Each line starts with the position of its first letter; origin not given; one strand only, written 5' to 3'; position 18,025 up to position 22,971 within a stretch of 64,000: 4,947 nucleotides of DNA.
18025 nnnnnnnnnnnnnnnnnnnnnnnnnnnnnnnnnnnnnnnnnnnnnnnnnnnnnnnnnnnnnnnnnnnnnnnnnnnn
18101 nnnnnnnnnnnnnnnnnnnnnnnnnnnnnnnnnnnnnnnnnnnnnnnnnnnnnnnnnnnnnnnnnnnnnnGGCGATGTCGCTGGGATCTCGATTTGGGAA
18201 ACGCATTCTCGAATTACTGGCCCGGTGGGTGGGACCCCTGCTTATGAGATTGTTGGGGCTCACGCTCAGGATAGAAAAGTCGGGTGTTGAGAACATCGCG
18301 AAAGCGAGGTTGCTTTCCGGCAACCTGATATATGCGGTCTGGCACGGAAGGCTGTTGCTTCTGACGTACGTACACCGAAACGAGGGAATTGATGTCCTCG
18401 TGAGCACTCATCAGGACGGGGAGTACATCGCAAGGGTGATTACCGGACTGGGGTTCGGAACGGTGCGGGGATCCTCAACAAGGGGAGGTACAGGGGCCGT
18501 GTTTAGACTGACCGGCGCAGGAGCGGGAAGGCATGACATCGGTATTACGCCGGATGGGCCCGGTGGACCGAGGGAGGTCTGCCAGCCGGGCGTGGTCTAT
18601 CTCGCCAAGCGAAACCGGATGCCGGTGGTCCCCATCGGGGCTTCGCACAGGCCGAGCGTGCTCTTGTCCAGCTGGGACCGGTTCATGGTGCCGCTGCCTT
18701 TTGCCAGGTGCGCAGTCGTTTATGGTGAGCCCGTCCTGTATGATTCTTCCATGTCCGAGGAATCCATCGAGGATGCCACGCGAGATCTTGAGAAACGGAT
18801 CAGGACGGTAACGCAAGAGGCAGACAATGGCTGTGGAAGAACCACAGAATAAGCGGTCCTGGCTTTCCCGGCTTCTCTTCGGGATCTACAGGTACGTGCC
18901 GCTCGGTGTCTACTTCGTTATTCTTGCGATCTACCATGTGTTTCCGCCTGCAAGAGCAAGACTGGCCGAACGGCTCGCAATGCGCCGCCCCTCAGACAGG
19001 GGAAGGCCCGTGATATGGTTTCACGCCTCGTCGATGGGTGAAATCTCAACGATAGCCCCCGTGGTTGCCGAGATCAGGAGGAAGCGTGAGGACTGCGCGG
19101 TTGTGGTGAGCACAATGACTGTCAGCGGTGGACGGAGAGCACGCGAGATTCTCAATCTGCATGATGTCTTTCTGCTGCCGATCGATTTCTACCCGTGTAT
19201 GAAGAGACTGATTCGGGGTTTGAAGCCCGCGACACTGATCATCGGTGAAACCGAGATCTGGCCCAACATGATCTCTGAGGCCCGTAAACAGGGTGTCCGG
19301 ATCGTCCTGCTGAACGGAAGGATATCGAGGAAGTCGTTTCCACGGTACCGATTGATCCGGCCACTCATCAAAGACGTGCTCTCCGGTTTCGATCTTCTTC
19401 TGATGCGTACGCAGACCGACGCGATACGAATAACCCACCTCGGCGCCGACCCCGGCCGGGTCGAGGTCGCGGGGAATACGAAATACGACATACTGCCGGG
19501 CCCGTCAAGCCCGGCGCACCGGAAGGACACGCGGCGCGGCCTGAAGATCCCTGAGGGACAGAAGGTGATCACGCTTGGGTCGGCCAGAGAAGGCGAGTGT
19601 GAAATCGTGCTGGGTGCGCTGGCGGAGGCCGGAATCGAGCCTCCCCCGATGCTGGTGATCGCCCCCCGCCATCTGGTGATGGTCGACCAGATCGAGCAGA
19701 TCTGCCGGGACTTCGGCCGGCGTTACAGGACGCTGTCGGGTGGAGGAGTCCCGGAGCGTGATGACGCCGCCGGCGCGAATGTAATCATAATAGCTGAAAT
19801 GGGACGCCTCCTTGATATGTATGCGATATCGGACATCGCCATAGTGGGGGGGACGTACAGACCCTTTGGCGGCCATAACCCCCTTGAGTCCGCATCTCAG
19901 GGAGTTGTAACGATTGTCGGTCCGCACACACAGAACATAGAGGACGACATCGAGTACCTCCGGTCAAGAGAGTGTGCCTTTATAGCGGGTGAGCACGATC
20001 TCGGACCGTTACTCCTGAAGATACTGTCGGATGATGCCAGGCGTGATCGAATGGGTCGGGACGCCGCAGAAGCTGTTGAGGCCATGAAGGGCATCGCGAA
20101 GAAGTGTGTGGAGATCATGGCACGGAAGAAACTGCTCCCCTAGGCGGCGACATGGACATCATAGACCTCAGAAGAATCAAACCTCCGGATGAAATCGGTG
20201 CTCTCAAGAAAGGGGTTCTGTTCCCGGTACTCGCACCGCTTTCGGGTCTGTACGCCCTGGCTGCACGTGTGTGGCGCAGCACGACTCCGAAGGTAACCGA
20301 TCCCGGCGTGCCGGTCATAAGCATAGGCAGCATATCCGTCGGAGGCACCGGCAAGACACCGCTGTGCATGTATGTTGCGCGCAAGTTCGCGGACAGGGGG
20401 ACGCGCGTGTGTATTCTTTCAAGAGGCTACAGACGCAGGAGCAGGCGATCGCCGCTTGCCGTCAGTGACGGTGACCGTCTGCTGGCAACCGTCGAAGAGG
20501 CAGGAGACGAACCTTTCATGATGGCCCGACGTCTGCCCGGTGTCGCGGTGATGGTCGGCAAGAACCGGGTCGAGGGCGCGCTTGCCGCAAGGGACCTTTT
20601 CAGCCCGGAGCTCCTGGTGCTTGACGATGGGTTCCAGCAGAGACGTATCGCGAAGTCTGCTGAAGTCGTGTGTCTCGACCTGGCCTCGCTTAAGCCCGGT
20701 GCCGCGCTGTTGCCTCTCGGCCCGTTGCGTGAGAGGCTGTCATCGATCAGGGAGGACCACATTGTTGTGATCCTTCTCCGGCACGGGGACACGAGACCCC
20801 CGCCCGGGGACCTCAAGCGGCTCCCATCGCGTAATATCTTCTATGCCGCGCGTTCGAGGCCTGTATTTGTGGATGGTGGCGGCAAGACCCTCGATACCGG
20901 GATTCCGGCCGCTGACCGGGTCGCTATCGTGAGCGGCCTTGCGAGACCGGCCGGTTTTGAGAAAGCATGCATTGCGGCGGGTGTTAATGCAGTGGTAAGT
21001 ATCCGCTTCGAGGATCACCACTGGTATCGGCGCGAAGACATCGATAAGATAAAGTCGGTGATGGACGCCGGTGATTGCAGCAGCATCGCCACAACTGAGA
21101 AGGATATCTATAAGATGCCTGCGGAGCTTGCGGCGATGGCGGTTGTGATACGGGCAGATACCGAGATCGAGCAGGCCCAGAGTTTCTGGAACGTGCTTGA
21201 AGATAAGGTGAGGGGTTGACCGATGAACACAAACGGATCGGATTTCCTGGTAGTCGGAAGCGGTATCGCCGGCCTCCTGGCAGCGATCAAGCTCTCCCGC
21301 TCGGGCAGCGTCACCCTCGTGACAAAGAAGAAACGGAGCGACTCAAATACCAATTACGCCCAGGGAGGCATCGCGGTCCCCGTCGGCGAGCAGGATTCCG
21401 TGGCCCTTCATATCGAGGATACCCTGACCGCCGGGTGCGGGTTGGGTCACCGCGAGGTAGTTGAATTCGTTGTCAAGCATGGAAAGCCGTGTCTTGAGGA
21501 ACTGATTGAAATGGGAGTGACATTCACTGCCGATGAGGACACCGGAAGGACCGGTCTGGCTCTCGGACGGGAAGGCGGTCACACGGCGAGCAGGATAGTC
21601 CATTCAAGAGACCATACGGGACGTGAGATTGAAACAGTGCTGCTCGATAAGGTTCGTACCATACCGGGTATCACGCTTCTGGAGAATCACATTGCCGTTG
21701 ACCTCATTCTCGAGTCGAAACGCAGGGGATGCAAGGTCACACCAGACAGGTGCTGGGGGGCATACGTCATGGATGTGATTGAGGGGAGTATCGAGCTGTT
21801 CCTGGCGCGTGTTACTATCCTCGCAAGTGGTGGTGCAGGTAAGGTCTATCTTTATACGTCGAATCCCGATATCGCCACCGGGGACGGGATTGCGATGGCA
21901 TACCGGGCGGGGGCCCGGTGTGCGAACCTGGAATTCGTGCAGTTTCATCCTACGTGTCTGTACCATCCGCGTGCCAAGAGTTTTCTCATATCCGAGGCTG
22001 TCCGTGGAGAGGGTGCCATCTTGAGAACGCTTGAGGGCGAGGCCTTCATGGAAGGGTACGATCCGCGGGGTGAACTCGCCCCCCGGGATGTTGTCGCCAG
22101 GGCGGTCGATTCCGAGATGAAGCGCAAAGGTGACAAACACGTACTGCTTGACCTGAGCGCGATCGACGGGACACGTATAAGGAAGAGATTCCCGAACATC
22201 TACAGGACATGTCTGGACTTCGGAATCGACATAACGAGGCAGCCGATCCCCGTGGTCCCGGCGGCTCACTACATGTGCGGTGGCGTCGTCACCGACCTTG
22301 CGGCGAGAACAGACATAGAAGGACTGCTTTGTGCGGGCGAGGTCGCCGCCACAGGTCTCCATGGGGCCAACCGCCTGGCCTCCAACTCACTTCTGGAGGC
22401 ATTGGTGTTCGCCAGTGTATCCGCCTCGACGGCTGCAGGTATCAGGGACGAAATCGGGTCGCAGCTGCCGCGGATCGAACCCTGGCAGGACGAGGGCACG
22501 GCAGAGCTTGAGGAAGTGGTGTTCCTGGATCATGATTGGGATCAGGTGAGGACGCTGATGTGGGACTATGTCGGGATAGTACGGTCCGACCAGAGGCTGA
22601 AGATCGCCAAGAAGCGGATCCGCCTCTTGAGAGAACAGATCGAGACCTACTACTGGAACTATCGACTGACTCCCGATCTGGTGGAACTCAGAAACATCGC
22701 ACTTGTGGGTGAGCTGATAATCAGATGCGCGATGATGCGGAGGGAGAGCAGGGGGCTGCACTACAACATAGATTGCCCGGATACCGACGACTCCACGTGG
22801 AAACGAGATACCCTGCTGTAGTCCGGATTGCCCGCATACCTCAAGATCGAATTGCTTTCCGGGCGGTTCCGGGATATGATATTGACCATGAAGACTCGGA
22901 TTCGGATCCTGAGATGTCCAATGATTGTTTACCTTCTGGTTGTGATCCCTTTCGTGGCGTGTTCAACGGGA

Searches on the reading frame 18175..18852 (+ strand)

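Call 59: search_protein_families(library=pfam, proteins=[window:18175-18852:+], max_evalue=0.0001)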
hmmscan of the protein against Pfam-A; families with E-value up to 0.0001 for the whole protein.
window:18175-18852:+ (225 aa): 1 family
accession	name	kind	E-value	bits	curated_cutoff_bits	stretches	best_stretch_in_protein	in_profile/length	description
PF04028.18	DUF374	-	1.6e-22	79.3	26.8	1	65-133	1-69/69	Domain of unknown function (DUF374)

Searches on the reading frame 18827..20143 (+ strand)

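Call 59: search_protein_families(library=pfam, proteins=[window:18827-20143:+], max_evalue=0.0001)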
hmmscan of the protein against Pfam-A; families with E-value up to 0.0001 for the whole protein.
window:18827-20143:+ (438 aa): 1 family
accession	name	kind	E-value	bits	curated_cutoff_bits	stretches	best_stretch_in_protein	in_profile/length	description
PF04413.22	Glycos_transf_N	-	3.5e-54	183.5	23.9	1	45-222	2-179/179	3-Deoxy-D-manno-octulosonic-acid transferase (kdotransferase)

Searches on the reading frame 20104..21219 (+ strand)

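Call 59: search_protein_families(library=pfam, proteins=[window:20104-21219:+], max_evalue=0.0001)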
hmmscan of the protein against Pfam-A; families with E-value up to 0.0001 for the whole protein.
window:20104-21219:+ (371 aa): 1 family
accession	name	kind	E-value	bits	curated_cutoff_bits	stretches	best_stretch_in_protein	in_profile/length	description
PF02606.20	LpxK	-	3.4e-69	233.9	27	1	42-369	4-327/328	Tetraacyldisaccharide-1-P 4'-kinase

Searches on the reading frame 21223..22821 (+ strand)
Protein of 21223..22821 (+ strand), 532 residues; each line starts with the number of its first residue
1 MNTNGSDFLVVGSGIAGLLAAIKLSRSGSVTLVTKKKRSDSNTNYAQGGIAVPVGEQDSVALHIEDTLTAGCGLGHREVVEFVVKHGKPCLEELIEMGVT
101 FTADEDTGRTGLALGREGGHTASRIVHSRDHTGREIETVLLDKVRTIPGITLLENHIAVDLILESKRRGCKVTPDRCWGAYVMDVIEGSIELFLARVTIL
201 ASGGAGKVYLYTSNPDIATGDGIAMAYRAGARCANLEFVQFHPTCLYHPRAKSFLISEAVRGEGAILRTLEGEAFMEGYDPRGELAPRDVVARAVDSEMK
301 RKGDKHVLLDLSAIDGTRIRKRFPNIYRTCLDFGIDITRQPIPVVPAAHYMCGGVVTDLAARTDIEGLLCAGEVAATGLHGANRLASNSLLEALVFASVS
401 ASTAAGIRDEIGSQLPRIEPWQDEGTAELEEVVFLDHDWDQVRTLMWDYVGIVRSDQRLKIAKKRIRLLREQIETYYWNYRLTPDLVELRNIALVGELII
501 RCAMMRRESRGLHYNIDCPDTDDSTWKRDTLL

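Call 44: search_protein_families(library=pfam, proteins=[window:21223-22821:+], max_evalue=0.0001)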
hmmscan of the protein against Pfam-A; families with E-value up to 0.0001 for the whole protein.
window:21223-22821:+ (532 aa): 3 families
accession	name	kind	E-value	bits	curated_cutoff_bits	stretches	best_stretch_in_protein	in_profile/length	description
PF00890.30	FAD_binding_2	-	1.4e-95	321.4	20.4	1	7-390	1-414/414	FAD binding domain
PF02910.25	Succ_DH_flav_C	-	4.1e-15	56.3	20.8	1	441-531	3-99/130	Fumarate reductase flavoprotein C-term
PF01266.30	DAO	-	8.1e-06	26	27.9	1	7-55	1-50/353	FAD dependent oxidoreductase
